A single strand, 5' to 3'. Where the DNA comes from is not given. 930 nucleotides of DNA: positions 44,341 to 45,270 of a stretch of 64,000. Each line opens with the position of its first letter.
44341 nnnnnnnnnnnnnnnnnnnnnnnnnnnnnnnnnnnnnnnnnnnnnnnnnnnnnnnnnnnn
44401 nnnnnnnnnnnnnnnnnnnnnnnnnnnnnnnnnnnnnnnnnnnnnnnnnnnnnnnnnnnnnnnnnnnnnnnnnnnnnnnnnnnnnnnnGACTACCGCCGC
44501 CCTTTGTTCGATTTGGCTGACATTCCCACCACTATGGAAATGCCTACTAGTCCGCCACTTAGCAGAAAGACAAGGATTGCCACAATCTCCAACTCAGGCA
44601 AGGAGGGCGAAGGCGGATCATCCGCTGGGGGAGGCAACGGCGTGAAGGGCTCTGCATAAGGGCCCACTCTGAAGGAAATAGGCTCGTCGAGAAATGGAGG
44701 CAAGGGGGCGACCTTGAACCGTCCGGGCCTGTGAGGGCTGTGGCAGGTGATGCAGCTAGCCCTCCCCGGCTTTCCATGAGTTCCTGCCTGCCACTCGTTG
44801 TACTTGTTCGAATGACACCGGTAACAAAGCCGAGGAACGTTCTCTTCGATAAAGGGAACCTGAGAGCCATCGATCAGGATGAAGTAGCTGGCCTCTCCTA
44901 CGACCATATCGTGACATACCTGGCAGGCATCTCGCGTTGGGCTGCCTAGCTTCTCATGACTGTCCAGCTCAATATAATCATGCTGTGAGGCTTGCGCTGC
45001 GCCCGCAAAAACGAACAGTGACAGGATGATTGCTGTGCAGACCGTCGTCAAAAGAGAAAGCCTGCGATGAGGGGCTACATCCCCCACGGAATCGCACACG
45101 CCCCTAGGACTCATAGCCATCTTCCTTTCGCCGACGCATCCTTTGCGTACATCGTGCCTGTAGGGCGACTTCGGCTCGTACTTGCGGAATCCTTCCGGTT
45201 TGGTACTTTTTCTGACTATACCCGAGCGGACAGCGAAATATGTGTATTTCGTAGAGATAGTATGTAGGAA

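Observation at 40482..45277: Multihaem respiratory island (trihaem cytochrome c, NrfC-like, NrfD-like, octahaem NrfA-like) inserted between truA and rplM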

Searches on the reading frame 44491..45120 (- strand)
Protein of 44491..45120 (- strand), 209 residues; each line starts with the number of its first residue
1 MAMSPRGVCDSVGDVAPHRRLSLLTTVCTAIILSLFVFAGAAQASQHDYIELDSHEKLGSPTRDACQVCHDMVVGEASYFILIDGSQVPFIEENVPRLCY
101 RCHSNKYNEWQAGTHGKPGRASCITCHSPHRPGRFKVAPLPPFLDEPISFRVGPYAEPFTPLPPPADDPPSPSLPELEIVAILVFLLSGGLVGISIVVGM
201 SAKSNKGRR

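Call 4: search_protein_families(library=pfam, proteins=[window:44491-45120:-], max_evalue=0.01)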
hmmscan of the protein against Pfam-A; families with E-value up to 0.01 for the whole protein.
window:44491-45120:- (209 aa): 4 families
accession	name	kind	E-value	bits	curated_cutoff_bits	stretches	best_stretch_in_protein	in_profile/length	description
PF09699.15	Paired_CXXCH_1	-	4.9e-06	26.6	20.6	1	64-106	7-39/41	Doubled CXXCH motif (Paired_CXXCH_1)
PF14522.11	Cytochrome_C7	-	0.0001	22.5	24.8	1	62-128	12-67/67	Cytochrome c7 and related cytochrome c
PF03264.19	Cytochrom_NNT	-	0.00057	20.1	24.1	1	72-132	12-77/174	NapC/NirT cytochrome c family, N-terminal region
PF22113.1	Mtrc-MtrF_II-IV_dom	-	0.0018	18.3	30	0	53-115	110-175/176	Outer membrane cytochrome MtrC/MtrF-like, domains II/IV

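Call 5: search_protein_families(library=ncbifam, proteins=[window:44491-45120:-], max_evalue=0.01)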
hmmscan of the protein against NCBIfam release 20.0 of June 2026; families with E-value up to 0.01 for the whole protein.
window:44491-45120:- (209 aa): 5 families
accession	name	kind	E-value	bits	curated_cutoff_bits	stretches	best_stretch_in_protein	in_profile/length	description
TIGR03153.1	cytochr_NrfH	equivalog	1.7e-05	24.9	134.2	1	90-131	22-63/138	cytochrome c nitrite reductase small subunit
TIGR03508.1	decahem_SO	subfamily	0.00032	20.3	192.2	1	61-132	32-106/258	DmsE family decaheme c-type cytochrome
NF041028.1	decahem_GSU2203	exception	0.00038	19.8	325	1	64-132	68-137/317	GSU2203 family decaheme c-type cytochrome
TIGR01905.1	paired_CXXCH_1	subfamily_domain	0.00095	19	25.2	0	66-106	9-39/41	doubled CXXCH domain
NF045713.1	CxxCH_16_HmcA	equivalog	0.0061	15.2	400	1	47-132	182-257/541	sulfate respiration complex hexadecaheme cytochrome HmcA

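Call 30: find_homologous_proteins(query=window:44491-45120:-, max_evalue=0.001)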
Query window:44491-45120:- (209 aa): 3 proteins with E <= 0.001 among 460 candidates.
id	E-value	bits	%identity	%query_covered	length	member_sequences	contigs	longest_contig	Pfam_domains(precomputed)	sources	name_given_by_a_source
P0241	1.3e-138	477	100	99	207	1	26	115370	PF09699.16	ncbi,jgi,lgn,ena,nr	ncbi:MAG: NapC/NirT family cytochrome c [Actinobacteria bacterium]|nr:NapC/NirT family cytochrome c 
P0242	8.4e-116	403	85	99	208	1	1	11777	PF09699.16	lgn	-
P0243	6.6e-103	361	78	99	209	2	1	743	PF09699.16,PF03264.20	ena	-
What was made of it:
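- Tried and rejected: The word-indexed search found only three homologues of gene 1 (call 30).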

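Call 31: list_cluster_members(proteins=[P0241, P0122, P0123, P0129, P0130, P0135, P0136, P0029, P0005, P0061])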
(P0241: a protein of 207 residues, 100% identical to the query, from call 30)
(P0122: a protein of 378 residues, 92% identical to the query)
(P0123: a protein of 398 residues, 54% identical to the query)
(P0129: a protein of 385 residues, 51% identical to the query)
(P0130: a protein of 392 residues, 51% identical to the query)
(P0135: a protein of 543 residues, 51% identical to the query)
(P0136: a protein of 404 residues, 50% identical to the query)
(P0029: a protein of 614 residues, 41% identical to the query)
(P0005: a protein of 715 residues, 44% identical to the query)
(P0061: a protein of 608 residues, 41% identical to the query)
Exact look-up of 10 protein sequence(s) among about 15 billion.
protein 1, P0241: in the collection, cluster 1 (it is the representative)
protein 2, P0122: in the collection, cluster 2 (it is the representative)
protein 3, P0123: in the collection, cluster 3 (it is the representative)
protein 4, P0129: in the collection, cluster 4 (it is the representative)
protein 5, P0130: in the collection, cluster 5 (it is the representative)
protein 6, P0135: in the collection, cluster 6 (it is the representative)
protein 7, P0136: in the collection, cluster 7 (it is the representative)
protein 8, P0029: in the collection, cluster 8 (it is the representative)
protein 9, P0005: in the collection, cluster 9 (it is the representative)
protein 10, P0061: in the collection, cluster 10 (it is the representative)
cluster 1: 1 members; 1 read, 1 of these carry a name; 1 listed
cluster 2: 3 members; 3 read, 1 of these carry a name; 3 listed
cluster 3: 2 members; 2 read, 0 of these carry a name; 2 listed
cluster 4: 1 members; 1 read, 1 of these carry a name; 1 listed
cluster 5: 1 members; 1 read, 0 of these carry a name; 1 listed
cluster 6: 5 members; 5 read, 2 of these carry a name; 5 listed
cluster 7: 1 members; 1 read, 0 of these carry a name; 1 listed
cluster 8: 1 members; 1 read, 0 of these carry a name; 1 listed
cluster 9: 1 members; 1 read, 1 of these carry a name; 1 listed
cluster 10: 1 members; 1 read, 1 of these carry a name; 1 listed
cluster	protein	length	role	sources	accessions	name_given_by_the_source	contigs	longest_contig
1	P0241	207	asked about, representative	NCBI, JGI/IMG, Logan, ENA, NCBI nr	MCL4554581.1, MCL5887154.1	MAG: NapC/NirT family cytochrome c [Actinobacteria bacterium] | NapC/NirT family cytochrome c [Actinomycetota bacterium]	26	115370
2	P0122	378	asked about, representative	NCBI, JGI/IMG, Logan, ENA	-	-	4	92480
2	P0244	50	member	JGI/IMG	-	F-type H+-transporting ATPase subunit epsilon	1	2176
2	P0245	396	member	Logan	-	-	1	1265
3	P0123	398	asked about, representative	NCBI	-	-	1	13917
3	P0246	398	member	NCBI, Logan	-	-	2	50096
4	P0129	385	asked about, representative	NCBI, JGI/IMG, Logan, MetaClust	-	molybdopterin-containing oxidoreductase family membrane subunit | \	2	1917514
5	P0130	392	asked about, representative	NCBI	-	-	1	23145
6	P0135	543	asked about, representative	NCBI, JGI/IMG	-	-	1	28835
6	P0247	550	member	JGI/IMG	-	molybdopterin-containing oxidoreductase family membrane subunit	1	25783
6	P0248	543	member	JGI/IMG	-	molybdopterin-containing oxidoreductase family membrane subunit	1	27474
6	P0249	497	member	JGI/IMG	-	-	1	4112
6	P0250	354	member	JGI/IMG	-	-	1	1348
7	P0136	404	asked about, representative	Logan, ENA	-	-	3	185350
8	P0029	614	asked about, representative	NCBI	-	-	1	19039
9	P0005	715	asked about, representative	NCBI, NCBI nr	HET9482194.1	MAG TPA: ammonia-forming cytochrome c nitrite reductase subunit c552 [Candidatus ... | ammonia-forming cytochrome c nitrite reductase subunit c552 [Candidatus ...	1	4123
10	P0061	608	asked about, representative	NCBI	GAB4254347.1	MAG: hypothetical protein Kow00122_12450 [Thermoleophilia bacterium]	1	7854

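Call 41: search_solved_structures(query=window:44491-45120:-, max_evalue=1)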
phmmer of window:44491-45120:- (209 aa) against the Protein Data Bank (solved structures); distinct sequences matched with E-value up to 1: 8.
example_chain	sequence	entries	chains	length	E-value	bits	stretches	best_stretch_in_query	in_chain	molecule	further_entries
4wjy_A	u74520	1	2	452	0.18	14.2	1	101-130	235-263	Cytochrome c-552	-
6qvm_A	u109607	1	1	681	0.24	13.7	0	86-138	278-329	Multiheme cytochrome cf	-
1gu6_A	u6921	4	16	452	0.3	13.4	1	103-130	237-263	CYTOCHROME C552 | Cytochrome c-552 | Cytochrome c nitrite reductase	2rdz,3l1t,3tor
1h29_A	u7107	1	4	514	0.31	13.4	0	63-130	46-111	HIGH-MOLECULAR-WEIGHT CYTOCHROME C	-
2rf7_A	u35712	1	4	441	0.34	13.3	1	103-130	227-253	Cytochrome c-552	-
1gws_A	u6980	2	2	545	0.45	12.9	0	63-130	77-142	HIGH-MOLECULAR-WEIGHT CYTOCHROME C | High-molecular-weight cytochrome c precursor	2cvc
5i8l_A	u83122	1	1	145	0.63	12.4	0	4-36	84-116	Lysozyme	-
6r2q_A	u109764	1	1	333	0.75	12.2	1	94-131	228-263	Cystathionine beta-synthase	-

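Call 42: find_related_loci(query=A1, collection=metagenome_contigs, flank=7000)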
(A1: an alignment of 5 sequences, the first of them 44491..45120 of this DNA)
Query A1 (209 aa) in metagenome_contigs; peptide patterns used: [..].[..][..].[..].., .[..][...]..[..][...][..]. (x = any residue, [..] = any of these).
180 stretches matched a pattern; 17 encode a relative of the query (tblastn E <= 1e-3); 17 distinct loci.
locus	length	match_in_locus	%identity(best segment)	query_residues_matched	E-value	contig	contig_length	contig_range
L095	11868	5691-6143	41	46-196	3e-28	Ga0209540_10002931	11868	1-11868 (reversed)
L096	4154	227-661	41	50-193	2e-27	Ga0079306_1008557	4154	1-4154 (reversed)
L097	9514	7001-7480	39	50-209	8e-27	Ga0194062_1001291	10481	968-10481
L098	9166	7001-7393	41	50-183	4e-25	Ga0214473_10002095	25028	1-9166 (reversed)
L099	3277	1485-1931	39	47-197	1e-21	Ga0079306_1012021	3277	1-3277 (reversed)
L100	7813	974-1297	39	46-152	3e-21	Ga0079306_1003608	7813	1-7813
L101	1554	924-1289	43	50-170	2e-21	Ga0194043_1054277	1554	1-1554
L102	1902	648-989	41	46-160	3e-21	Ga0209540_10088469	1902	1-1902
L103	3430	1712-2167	40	50-203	5e-21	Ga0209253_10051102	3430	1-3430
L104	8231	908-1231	37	50-159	5e-21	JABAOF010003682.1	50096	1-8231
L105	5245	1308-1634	41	50-159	7e-21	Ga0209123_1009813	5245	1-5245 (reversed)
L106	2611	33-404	40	46-170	7e-21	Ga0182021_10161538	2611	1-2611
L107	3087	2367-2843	37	50-203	3e-20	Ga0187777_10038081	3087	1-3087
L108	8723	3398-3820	41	50-192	4e-20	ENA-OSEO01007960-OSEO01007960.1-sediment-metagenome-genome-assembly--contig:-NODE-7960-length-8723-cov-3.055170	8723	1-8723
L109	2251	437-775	41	47-161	1e-18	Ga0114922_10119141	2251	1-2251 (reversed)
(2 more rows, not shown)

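Call 62: search_protein_families(library=ncbifam, proteins=[window:44491-45120:-, L095:5292-6164:+], max_evalue=10)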
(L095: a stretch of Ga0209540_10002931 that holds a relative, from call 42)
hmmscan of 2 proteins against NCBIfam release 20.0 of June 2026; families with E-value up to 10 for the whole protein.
window:44491-45120:- (209 aa): 16 families
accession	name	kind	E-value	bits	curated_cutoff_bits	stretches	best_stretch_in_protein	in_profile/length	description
TIGR03153.1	cytochr_NrfH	equivalog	1.7e-05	24.9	134.2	1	90-131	22-63/138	cytochrome c nitrite reductase small subunit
TIGR03508.1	decahem_SO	subfamily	0.00032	20.3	192.2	1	61-132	32-106/258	DmsE family decaheme c-type cytochrome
NF041028.1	decahem_GSU2203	exception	0.00038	19.8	325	1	64-132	68-137/317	GSU2203 family decaheme c-type cytochrome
TIGR01905.1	paired_CXXCH_1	subfamily_domain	0.00095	19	25.2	2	66-106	9-39/41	doubled CXXCH domain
NF045713.1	CxxCH_16_HmcA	equivalog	0.0061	15.2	400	1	47-132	182-257/541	sulfate respiration complex hexadecaheme cytochrome HmcA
NF041781.1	mnquin_red_QrcA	equivalog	0.018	14.6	180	1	94-129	41-73/174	menaquinone reductase multiheme cytochrome c subunit QrcA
TIGR03152.1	cyto_c552_HCOOH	exception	0.073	11.8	692.5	1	103-130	228-254/441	ammonia-forming nitrite reductase cytochrome c552 subunit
TIGR02161.1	napC_nirT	subfamily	0.1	12.5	310.6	1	73-131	22-86/185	periplasmic nitrate (or nitrite) reductase c-type cytochrome, NapC/NirT family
TIGR03507.1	decahem_SO1788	subfamily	0.23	9.8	209.3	1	97-128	244-277/672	OmcA/MtrC family decaheme c-type cytochrome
NF008339.0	PRK11125.1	equivalog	0.26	9.9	595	1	106-130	273-296/487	ammonia-forming cytochrome c nitrite reductase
TIGR02162.1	torC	equivalog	0.76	9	478.2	1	85-131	33-85/387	pentaheme c-type cytochrome TorC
NF052246.1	SorB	equivalog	1.1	9.4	93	1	95-115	24-44/80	SorB family sulfite dehydrogenase c-type cytochrome subunit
TIGR01904.2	GSu_C4xC__C2xCH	domain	3.4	7.5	27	0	61-72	47-58/73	CxxxxCH/CxxCH domain c-type cytochrome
NF047727.1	4hemeCytCCctA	equivalog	4.9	7.4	180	0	97-131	58-91/109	tetraheme c-type cytochrome CctA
NF040886.1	cyt_C_like_Sec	equivalog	5.3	5.5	250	1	98-118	47-67/423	multiheme c-type cytochrome (seleno)protein ExtKL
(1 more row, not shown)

L095:5292-6164:+ (290 aa): 8 families
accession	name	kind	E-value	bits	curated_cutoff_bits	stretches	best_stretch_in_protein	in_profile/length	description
TIGR02162.1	torC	equivalog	0.031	13.5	478.2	1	185-222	46-85/387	pentaheme c-type cytochrome TorC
NF045930.1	Cytc6PetJCyano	equivalog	0.037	14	135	1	77-114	4-43/110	cytochrome c6 PetJ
NF011606.0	PRK15032.1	equivalog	0.042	12.9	455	1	183-223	45-86/390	pentaheme c-type cytochrome TorC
TIGR01905.1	paired_CXXCH_1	subfamily_domain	0.051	13.5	25.2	1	151-193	7-39/41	doubled CXXCH domain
NF041028.1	decahem_GSU2203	exception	0.48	9.6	325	1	179-221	97-138/317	GSU2203 family decaheme c-type cytochrome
TIGR03508.1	decahem_SO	subfamily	0.68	9.3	192.2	1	150-219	34-105/258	DmsE family decaheme c-type cytochrome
NF040886.1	cyt_C_like_Sec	equivalog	1.1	7.7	250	1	186-204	48-66/423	multiheme c-type cytochrome (seleno)protein ExtKL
TIGR03153.1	cytochr_NrfH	equivalog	3.3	7.8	134.2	1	185-221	30-62/138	cytochrome c nitrite reductase small subunit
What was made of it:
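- On NrfBCD / NrfH electron-donor systems: NrfH TIGR03153 scores 24.9 bits (cut-off 134) for gene 1 (calls 5, 62).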

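Call 85: search_protein_representatives(protein=window:44491-45120:-)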
Query: 209 residues. Proteins with E-value up to 0.001 (for the whole library): 447; up to 1e-10: 37; up to 1e-30: 2. The best 150 are listed.
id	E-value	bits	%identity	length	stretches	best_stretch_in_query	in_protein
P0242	2.7e-116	402.6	85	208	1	4-209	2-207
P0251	8.9e-33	129.6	48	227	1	49-198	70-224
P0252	5.2e-25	104.2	42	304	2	52-142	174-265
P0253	7.8e-22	93.9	39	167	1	46-187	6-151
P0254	4.4e-21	91.4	40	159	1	49-201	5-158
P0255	1.0e-20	90.2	33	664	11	56-135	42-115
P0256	1.5e-20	89.7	46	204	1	54-174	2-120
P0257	3.6e-20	88.4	36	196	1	51-189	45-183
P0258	3.6e-20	88.4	36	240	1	49-190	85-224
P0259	1.3e-18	83.3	37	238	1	50-199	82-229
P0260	7.0e-18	80.9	33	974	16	36-131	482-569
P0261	8.5e-17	77.4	34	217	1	44-198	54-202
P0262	2.7e-16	75.8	41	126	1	92-193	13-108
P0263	7.7e-16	74.3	36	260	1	49-201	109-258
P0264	1.1e-15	73.7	36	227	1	50-197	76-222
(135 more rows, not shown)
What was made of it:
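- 44491..45120 (-): Gene 1: small trihaem cytochrome c. It has an N-terminal signal peptide or anchor, a Pro-rich linker and a C-terminal TM anchor. The likely true start is 45114 (207 aa). The family is rare: 37 representatives at E<=1e-10 among 1.84 billion (call 85).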
